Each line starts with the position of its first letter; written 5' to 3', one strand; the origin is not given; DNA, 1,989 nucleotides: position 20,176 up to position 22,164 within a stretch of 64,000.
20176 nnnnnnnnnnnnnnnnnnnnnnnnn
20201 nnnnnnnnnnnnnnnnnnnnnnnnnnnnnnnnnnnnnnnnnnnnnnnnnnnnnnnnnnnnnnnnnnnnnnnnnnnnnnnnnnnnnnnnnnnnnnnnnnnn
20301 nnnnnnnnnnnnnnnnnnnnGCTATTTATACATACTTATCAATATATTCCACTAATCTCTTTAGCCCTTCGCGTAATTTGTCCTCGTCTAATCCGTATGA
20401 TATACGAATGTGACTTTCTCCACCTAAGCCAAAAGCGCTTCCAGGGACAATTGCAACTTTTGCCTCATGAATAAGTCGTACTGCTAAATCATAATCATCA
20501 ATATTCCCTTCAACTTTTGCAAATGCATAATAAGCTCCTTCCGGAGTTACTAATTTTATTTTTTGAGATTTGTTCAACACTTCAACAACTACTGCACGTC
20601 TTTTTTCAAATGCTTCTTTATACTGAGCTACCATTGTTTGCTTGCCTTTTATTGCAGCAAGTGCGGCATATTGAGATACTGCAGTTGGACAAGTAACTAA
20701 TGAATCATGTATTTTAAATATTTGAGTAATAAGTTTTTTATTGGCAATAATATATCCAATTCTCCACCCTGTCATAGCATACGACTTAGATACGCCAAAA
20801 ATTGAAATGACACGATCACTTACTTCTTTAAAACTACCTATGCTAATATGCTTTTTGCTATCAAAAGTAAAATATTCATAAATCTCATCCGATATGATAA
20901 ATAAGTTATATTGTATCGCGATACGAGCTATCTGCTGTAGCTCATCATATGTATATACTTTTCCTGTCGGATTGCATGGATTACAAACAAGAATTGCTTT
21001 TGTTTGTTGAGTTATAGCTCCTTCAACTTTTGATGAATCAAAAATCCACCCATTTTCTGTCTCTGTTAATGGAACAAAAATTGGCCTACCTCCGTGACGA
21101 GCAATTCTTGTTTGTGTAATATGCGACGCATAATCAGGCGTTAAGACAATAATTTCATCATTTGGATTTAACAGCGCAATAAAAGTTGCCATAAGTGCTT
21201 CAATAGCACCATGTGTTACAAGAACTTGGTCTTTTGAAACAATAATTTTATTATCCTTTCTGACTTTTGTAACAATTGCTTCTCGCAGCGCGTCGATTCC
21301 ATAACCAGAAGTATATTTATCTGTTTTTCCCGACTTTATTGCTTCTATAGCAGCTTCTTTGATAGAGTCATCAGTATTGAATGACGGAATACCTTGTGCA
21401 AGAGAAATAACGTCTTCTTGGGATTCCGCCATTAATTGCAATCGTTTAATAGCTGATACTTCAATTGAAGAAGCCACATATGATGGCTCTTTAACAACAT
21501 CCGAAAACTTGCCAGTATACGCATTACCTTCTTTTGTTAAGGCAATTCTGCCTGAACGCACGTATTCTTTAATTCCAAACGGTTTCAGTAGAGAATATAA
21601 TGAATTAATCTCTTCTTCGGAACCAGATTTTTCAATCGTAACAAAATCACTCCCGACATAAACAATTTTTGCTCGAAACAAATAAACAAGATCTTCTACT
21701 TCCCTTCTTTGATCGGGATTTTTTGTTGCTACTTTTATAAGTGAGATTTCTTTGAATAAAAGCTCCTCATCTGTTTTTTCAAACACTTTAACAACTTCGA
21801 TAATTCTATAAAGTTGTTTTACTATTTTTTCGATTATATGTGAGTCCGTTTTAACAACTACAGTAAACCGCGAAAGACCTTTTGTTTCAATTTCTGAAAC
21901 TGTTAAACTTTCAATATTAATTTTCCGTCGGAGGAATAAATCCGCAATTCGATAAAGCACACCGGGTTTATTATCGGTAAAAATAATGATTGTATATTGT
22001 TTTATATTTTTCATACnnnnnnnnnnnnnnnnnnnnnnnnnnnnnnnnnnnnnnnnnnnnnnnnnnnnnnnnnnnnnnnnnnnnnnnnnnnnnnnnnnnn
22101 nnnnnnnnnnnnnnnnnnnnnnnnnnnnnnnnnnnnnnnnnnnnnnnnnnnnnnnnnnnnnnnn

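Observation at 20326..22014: In-frame fusion of acetolactate synthase regulatory subunit (IlvH) with a class I aminotransferase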

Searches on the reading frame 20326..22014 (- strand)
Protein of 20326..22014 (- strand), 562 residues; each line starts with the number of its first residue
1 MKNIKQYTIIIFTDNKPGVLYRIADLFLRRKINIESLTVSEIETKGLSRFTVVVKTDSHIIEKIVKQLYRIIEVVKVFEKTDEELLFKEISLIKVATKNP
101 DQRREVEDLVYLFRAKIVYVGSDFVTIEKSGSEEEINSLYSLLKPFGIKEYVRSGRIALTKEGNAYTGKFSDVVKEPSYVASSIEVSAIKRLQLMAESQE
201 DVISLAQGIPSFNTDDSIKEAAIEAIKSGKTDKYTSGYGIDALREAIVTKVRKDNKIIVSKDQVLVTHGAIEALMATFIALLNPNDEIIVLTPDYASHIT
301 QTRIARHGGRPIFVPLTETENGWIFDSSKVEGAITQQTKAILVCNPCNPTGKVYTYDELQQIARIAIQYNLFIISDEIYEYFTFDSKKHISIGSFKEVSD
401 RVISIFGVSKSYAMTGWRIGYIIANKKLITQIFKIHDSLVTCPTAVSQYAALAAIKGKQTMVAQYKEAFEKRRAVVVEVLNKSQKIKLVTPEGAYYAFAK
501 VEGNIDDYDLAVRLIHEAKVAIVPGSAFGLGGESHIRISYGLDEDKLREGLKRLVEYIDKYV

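Call 5: search_protein_families(library=pfam, proteins=[window:20326-22014:-])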
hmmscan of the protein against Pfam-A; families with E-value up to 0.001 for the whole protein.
window:20326-22014:- (562 aa): 8 families
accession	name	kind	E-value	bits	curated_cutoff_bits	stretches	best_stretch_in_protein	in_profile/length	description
PF00155.27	Aminotran_1_2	-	3.3e-67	227.7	19.7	1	201-554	2-361/361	Aminotransferase class I and II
PF10369.15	ALS_ss_C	-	1.1e-25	89.9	23.2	1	88-161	1-73/74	Small subunit of acetolactate synthase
PF22629.2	ACT_AHAS_ss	-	3.4e-17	62.8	27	1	11-76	3-67/67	AHAS small subunit-like ACT domain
PF01842.31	ACT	-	7e-11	42.1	27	1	7-71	1-64/66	ACT domain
PF13710.12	ACT_5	-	1.7e-10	40.9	27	1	16-77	2-62/62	ACT domain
PF01041.23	DegT_DnrJ_EryC1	-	1.3e-08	34.9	19.8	1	227-376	13-145/360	DegT/DnrJ/EryC1/StrS aminotransferase family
PF00266.25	Aminotran_5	-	3.3e-07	30.1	21.5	1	259-374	58-173/371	Aminotransferase class-V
PF01212.27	Beta_elim_lyase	-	0.00083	19.2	27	0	258-376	44-168/288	Beta-eliminating lyase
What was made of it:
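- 20326..22014 (-): Whole fusion gene ilvH::AT, 562 aa plus stop codon. Three Pfam domains (call 5).
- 21775..21999 (-): ACT domain of the AHAS regulatory subunit (residues ~6-80), including the ligand-loop residues N15, P17, G18, L20, N33 and T38. PF22629 at residues 11-76 (call 5).
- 21532..21753 (-): ALS_ss_C domain (residues 88-161), the second half of the regulatory subunit. PF10369 at 1e-25, covering profile 1-73/74 (call 5).
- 20329..21462 (-): Fold-type I (class I, subgroup-Ib-like) PLP aminotransferase, residues 185-562. PF00155 full length (call 5).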

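Call 6: search_protein_families(library=ncbifam, proteins=[window:20326-22014:-])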
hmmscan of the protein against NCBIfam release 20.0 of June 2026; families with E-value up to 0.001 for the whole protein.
window:20326-22014:- (562 aa): 91 families (the best 25 are shown)
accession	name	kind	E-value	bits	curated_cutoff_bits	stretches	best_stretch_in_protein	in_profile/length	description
NF041091.1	asp_aminotase_Arch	equivalog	1.7e-100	336.5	550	1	180-558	7-375/376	aspartate aminotransferase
NF041364.1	GntC_guanitoxin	equivalog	1.9e-96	323.1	415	1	203-555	1-354/356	guanitoxin biosynthesis PLP-dependent (S)-gamma-hydroxy-L-arginine cyclodehydratase GntC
NF005817.0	PRK07683.1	equivalog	4.8e-92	308.6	575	1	182-560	10-383/387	aminotransferase A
NF004621.0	PRK05957.1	equivalog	8.9e-91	304.5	498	1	197-559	24-384/389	pyridoxal phosphate-dependent aminotransferase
NF004770.0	PRK06108.1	subfamily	7.7e-88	294.9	422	1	176-560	12-394/396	pyridoxal phosphate-dependent aminotransferase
NF005816.0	PRK07682.1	equivalog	1.2e-87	294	620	1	178-560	7-385/390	aminotransferase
NF005588.0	PRK07309.1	equivalog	9.4e-84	281.6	576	1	182-560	12-388/391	pyridoxal phosphate-dependent aminotransferase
NF006229.0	PRK08361.1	equivalog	2.7e-77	260.4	624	1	184-559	17-389/391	aspartate aminotransferase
NF004975.0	PRK06348.1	equivalog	8.3e-77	258.7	549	1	190-555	19-380/384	pyridoxal phosphate-dependent aminotransferase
NF004769.0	PRK06107.1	equivalog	6.3e-76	255.7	617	1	181-556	14-396/402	aspartate transaminase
NF005744.0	PRK07568.1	subfamily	1e-73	248.4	389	1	181-561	7-393/398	pyridoxal phosphate-dependent aminotransferase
NF005855.0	PRK07777.1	equivalog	1.9e-72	244.8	553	1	199-556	27-386/391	pyridoxal phosphate-dependent aminotransferase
NF006230.0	PRK08363.1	equivalog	6.5e-71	239.2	534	1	200-560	30-394/398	alanine aminotransferase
NF006488.0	PRK08912.1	equivalog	6.3e-69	232.8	498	1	181-558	8-384/387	aminotransferase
NF005601.0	PRK07337.1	equivalog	7.7e-69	232.7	496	1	188-558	23-392/394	pyridoxal phosphate-dependent aminotransferase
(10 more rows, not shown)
